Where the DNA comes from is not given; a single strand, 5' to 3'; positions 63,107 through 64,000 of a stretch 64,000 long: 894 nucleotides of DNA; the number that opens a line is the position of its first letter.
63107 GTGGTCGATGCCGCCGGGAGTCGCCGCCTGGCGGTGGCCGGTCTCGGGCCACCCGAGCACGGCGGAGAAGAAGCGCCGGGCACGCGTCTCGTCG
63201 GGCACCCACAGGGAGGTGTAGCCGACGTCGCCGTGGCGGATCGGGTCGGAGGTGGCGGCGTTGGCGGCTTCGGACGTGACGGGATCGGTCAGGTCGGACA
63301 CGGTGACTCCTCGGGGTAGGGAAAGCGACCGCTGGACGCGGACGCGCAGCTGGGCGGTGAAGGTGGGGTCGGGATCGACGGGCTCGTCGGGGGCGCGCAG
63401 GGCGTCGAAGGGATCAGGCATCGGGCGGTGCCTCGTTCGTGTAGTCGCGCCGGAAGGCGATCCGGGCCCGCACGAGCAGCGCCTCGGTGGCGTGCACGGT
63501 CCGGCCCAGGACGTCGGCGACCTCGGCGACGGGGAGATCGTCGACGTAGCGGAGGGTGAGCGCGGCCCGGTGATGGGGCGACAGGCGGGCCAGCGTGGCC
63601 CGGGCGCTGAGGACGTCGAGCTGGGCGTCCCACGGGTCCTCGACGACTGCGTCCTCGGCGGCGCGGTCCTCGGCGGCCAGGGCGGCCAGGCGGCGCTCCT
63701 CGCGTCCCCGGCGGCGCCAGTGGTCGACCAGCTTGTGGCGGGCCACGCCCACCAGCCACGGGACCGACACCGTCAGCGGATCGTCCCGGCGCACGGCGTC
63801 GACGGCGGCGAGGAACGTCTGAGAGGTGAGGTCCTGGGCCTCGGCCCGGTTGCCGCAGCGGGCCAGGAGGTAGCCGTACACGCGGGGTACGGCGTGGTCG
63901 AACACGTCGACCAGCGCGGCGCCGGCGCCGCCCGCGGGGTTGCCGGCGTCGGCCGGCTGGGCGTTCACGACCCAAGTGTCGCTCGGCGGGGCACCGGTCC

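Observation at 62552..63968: ECF sigma factor translationally coupled to a VOC (glyoxalase-fold) protein in place of a recognisable anti-sigma factor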

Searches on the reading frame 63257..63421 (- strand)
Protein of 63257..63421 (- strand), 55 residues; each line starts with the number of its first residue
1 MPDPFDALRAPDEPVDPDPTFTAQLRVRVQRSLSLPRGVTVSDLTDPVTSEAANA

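Call 33: search_solved_structures(query=A2, max_evalue=10, show_alignments=4)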
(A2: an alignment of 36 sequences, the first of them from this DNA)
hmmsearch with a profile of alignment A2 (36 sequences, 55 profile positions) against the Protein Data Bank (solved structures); distinct sequences matched with E-value up to 10: 4.
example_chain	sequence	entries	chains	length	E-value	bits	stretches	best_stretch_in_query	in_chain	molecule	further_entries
3ph0_A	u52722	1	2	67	0.58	13.4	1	18-35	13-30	AscE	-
2q1k_A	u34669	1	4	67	0.59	13.4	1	18-35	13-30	AscE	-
6tg9_A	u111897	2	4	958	1.1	12.5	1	12-30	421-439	Formate dehydrogenase subunit alpha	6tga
9wxb_B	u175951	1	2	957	1.3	12.3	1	12-30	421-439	Formate dehydrogenase alpha subunit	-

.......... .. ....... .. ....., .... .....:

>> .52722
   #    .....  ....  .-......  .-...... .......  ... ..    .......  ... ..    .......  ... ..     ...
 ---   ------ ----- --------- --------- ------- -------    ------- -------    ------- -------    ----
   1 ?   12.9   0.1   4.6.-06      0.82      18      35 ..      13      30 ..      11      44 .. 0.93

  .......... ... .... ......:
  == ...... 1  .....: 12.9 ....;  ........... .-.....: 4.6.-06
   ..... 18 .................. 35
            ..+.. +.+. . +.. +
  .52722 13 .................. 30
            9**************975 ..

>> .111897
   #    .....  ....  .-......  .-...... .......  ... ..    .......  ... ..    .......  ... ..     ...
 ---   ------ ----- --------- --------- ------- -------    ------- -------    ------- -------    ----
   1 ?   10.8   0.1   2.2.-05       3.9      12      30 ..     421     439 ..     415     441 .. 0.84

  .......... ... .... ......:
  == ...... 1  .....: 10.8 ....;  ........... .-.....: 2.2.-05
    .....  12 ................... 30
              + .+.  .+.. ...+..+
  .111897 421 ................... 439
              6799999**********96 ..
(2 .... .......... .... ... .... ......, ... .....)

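Call 34: search_protein_families(library=pfam, proteins=[window:63257-63421:-], max_evalue=10)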
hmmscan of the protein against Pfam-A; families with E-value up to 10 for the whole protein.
seq(55 aa): 0 families

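Call 44: search_protein_representatives(alignment_id=A3)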
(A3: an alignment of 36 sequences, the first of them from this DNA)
Query: 36 sequences, 50 profile positions. Proteins with E-value up to 0.001 (for the whole library): 454; up to 1e-10: 122; up to 1e-30: 0. The best 150 are listed.
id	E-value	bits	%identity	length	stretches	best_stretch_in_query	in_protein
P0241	8.3e-21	89.7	-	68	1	1-48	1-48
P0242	1.7e-20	88.7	-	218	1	1-47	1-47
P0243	2.1e-20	88.4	-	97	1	1-48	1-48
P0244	4.2e-20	87.4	-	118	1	1-48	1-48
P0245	4.8e-20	87.3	-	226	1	1-48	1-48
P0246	4.9e-20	87.2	-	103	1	1-50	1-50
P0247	6.2e-20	86.9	-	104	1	1-48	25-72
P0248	7.9e-20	86.6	-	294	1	1-47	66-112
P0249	8.6e-20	86.4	-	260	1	1-48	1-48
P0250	1.2e-19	86.0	-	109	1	1-48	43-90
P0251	5.1e-19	84.0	-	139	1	1-47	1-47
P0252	6.7e-19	83.6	-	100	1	1-47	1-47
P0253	8.1e-19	83.3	-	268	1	1-47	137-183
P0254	8.7e-19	83.2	-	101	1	1-47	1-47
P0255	1.3e-18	82.6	-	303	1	1-48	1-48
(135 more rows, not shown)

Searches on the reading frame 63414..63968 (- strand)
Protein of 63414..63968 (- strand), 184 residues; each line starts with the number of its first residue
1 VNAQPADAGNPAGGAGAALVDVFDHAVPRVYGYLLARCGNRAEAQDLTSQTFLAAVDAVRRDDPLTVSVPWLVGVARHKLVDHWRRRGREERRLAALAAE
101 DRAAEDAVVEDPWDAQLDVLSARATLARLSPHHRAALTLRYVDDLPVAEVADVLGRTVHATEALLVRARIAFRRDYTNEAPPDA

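Call 6: search_protein_families(library=pfam, proteins=[window:63414-63968:-], max_evalue=0.1)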
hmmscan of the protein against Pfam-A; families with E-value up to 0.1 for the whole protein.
window:63414-63968:- (184 aa): 5 families
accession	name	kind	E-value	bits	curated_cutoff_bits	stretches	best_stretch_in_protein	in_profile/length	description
PF04542.20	Sigma70_r2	-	9.2e-12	45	24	1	23-89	2-70/71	Sigma-70 region 2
PF08281.18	Sigma70_r4_2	-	3.9e-10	39.7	25.7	1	123-169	5-51/54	Sigma-70, region 4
PF04545.22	Sigma70_r4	-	2.2e-06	27.5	24.1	1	126-168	2-44/50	Sigma-70, region 4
PF07638.17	Sigma70_ECF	-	4.1e-06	27.3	21.1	1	72-174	79-181/185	ECF sigma factor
PF22233.2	PhyR_sigma-like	-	0.006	16.8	27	1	126-168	1-43/50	Response regulator PhyR, sigma-like domain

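Call 7: search_protein_families(library=ncbifam, proteins=[window:63414-63968:-], max_evalue=0.1)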
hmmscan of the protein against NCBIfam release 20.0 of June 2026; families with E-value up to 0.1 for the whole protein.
window:63414-63968:- (184 aa): 81 families (the best 25 are shown)
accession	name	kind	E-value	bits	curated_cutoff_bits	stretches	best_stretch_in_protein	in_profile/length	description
TIGR02952.1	Sig70_famx2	equivalog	1.4e-22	80.4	206.45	1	17-173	11-167/170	ECF subfamily RNA polymerase sigma factor, BldN family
TIGR02989.1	Sig-70_gvs1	subfamily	4.6e-20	72.1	124.55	1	18-171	2-153/158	RNA polymerase sigma-70 factor, Rhodopirellula/Verrucomicrobium family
NF009166.1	PRK12513.1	equivalog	2.8e-16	59.8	206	1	28-159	33-169/193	RNA polymerase sigma factor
NF008894.0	PRK11924.3-1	equivalog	3.9e-16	59.7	258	1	14-175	19-180/188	RNA polymerase sigma factor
NF007227.0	PRK09645.1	subfamily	3.6e-15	56.3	202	1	22-155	18-149/177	sigma-70 family RNA polymerase sigma factor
TIGR02937.1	sigma70-ECF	superfamily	4.2e-15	55.8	42.9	1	18-169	2-158/165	sigma-70 family RNA polymerase sigma factor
TIGR02983.1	SigE-fam_strep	subfamily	1e-14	54.8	141.55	1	23-177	12-159/162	SigE family RNA polymerase sigma factor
NF004113.0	PRK05602.1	equivalog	3.8e-13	49.5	208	1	18-179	46-204/211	RNA polymerase sigma factor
NF009168.0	PRK12515.1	subfamily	2.5e-12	46.7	236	1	14-169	19-172/189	RNA polymerase sigma factor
NF007229.0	PRK09647.1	equivalog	6.4e-12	45.3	265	1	25-180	53-206/220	RNA polymerase sigma factor SigE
TIGR02950.1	SigM_subfam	subfamily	8e-12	45.3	147.95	1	23-173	6-155/159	RNA polymerase sigma factor, SigM family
NF007220.0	PRK09639.1-5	equivalog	8.9e-12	45.1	260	1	28-169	14-157/181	RNA polymerase sigma factor SigX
NF058625.1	sigma_PG0214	equivalog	1.3e-11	44.5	130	1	32-179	19-164/170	GFO_1088 family ECF-type sigma factor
NF009172.0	PRK12519.1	subfamily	4.8e-11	42.6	222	1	14-156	26-169/194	RNA polymerase sigma factor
NF009191.0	PRK12539.1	subfamily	8.6e-11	41.7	171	1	31-155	38-158/185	sigma-70 family RNA polymerase sigma factor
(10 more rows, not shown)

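Call 24: find_homologous_proteins(query=window:63414-63968:-)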
Query window:63414-63968:- (184 aa): 7975 proteins with E <= 0.001 among 8000 candidates; the best 120 are listed.
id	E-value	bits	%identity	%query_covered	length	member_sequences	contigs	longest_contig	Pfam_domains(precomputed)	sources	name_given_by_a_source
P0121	9.3e-113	392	100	100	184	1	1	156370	PF07638.18,PF04545.23,PF04542.21,PF08281.19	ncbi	-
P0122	2.7e-78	280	75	98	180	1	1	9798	PF07638.18,PF04542.21,PF08281.19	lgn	-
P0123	5.2e-69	250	71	92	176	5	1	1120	PF07638.18,PF04542.21,PF08281.19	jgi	jgi:RNA polymerase sigma-70 factor (ECF subfamily)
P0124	4.4e-68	247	68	100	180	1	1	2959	PF04542.21,PF08281.19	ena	-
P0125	1.3e-67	245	69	92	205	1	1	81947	PF04542.21,PF08281.19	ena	-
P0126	2.3e-67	244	67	100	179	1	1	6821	PF04542.21,PF08281.19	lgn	-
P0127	9.3e-67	242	69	97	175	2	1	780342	PF04542.21,PF08281.19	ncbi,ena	-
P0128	2.1e-66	241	69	90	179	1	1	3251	PF07638.18,PF04542.21,PF08281.19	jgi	jgi:RNA polymerase sigma-70 factor, ECF subfamily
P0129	6.4e-66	240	68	100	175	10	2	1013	PF07638.18,PF04542.21,PF08281.19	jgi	jgi:RNA polymerase sigma-70 factor, ECF subfamily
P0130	9.3e-66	239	67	92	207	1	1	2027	PF04542.21,PF08281.19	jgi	jgi:RNA polymerase sigma-70 factor (ECF subfamily)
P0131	9.7e-66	239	68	98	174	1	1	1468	PF04542.21,PF08281.19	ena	-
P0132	1.8e-65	238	67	98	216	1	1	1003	PF04542.21,PF08281.19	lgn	-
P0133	2.5e-65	238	69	91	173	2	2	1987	PF04542.21,PF08281.19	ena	-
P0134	2.5e-65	238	66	97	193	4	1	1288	PF04542.21,PF08281.19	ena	-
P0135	2.8e-65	237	64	97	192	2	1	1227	PF04542.21,PF08281.19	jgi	jgi:RNA polymerase sigma-70 factor (ECF subfamily)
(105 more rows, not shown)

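Call 29: search_solved_structures(query=window:63414-63968:-, max_evalue=0.001, show_alignments=1)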
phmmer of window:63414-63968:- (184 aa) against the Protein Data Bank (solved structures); distinct sequences matched with E-value up to 0.001: 13.
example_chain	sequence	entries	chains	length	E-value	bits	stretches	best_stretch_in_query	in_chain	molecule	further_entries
6dxo_A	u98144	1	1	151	2.2e-12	50.4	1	14-86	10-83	RNA polymerase ECF-subfamily sigma factor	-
9m9d_F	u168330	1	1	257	1.9e-09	40.9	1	25-178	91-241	ECF RNA polymerase sigma factor SigE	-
9m9e_F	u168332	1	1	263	2.1e-09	40.8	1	25-178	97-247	ECF RNA polymerase sigma factor SigE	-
9m98_F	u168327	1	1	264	2.1e-09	40.8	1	25-178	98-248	ECF RNA polymerase sigma factor SigE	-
5wuq_A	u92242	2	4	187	1.2e-07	35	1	17-175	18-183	ECF RNA polymerase sigma factor SigW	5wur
6dv9_F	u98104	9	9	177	2.2e-07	34.2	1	12-161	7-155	ECF RNA polymerase sigma factor SigL | RNA polymerase sigma factor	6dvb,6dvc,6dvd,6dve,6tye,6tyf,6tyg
2o7g_A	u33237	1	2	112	9.8e-07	32.1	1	10-88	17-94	Probable RNA polymerase sigma-C factor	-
2q1z_A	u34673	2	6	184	3e-05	27.2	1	17-159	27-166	RpoE, ECF SigE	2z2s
6jcy_F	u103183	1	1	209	5.9e-05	26.3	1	28-171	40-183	ECF RNA polymerase sigma factor SigH,ECF RNA polymerase sigma factor SigE,ECF RNA polymera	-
4cxf_A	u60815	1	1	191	0.00013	25.1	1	41-171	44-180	RNA POLYMERASE SIGMA FACTOR CNRH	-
6in7_B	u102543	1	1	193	0.00017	24.8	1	29-172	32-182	RNA polymerase sigma-H factor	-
8z6g_B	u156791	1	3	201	0.00018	24.6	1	29-172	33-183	RNA polymerase sigma factor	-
4nqw_A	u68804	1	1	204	0.00045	23.4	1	12-158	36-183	ECF RNA polymerase sigma factor SigK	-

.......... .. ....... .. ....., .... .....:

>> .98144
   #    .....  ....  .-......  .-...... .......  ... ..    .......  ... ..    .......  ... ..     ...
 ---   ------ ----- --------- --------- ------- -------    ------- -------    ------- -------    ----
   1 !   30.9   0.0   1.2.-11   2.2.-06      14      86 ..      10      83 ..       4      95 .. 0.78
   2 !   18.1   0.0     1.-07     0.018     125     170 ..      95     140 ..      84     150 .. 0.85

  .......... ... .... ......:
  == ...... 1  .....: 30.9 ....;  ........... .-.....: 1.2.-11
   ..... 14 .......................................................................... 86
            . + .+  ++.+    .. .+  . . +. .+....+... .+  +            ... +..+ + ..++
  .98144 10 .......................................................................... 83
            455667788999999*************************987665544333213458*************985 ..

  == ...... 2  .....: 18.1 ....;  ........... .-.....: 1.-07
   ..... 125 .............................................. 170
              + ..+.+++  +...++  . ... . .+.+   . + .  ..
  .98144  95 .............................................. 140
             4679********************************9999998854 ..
